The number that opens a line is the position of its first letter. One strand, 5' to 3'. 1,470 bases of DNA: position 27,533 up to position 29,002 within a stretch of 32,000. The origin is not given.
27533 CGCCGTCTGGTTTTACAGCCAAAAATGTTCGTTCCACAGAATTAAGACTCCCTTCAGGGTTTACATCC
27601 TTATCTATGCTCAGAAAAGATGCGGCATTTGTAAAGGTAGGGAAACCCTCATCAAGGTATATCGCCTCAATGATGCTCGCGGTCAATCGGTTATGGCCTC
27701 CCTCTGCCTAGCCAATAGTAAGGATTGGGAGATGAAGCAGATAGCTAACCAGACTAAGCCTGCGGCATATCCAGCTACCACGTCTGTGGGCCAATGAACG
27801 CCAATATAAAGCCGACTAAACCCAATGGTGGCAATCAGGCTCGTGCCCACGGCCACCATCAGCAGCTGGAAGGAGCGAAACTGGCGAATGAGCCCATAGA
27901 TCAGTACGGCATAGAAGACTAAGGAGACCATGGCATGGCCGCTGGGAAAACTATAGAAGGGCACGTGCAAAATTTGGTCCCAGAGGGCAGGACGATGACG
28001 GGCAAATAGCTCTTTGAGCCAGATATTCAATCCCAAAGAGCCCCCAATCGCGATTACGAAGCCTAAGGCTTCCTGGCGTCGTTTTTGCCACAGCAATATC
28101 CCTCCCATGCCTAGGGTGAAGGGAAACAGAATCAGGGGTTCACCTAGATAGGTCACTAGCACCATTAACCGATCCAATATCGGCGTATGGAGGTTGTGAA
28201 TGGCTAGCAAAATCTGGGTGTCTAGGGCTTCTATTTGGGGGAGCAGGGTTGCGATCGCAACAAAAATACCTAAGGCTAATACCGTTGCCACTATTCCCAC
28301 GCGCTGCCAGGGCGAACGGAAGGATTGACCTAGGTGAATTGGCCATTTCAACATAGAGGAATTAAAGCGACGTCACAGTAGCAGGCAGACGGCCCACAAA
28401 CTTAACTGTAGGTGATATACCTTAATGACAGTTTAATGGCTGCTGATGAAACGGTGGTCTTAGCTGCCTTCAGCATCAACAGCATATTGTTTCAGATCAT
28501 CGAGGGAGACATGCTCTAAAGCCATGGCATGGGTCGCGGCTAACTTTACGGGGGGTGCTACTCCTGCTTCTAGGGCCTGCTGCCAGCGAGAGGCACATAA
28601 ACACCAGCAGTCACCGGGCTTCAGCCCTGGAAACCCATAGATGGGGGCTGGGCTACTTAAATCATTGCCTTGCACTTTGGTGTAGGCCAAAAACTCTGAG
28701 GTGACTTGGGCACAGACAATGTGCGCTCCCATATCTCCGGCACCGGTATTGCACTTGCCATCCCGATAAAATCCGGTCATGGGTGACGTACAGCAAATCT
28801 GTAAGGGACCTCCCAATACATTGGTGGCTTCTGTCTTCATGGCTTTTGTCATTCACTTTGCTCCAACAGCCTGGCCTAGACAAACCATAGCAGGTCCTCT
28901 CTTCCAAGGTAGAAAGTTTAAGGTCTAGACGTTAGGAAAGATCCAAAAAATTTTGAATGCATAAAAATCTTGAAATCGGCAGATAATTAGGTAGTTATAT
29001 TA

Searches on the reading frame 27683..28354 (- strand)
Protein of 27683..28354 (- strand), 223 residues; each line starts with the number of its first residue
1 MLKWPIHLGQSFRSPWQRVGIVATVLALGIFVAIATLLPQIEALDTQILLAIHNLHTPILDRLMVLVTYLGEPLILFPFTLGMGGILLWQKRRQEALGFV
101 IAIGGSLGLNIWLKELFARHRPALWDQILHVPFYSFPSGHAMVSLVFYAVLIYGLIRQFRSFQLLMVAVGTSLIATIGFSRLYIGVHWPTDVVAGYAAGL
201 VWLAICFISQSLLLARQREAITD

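Call 5: search_protein_families(library=pfam, proteins=[window:27683-28354:-], max_evalue=0.01)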
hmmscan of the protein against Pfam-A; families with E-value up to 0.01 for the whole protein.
window:27683-28354:- (223 aa): 2 families
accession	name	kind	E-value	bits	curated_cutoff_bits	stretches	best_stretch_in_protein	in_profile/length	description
PF01569.27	PAP2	-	4.9e-21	75.3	27.2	1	97-209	3-124/130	PAP2 superfamily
PF14378.12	PAP2_3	-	7.3e-05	23.1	27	1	118-203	109-188/190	PAP2 superfamily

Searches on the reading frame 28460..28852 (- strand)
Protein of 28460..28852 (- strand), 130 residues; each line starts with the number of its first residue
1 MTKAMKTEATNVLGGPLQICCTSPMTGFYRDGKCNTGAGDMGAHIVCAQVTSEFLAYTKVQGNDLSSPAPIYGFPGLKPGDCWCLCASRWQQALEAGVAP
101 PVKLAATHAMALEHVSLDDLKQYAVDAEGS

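Call 5: search_protein_families(library=pfam, proteins=[window:28460-28852:-], max_evalue=0.01)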
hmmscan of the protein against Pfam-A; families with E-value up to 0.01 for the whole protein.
window:28460-28852:- (130 aa): 1 family
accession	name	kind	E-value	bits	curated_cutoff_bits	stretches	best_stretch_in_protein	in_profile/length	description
PF09996.14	DUF2237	-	3.3e-56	188.6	25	1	10-124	1-115/115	Uncharacterized protein conserved in bacteria (DUF2237)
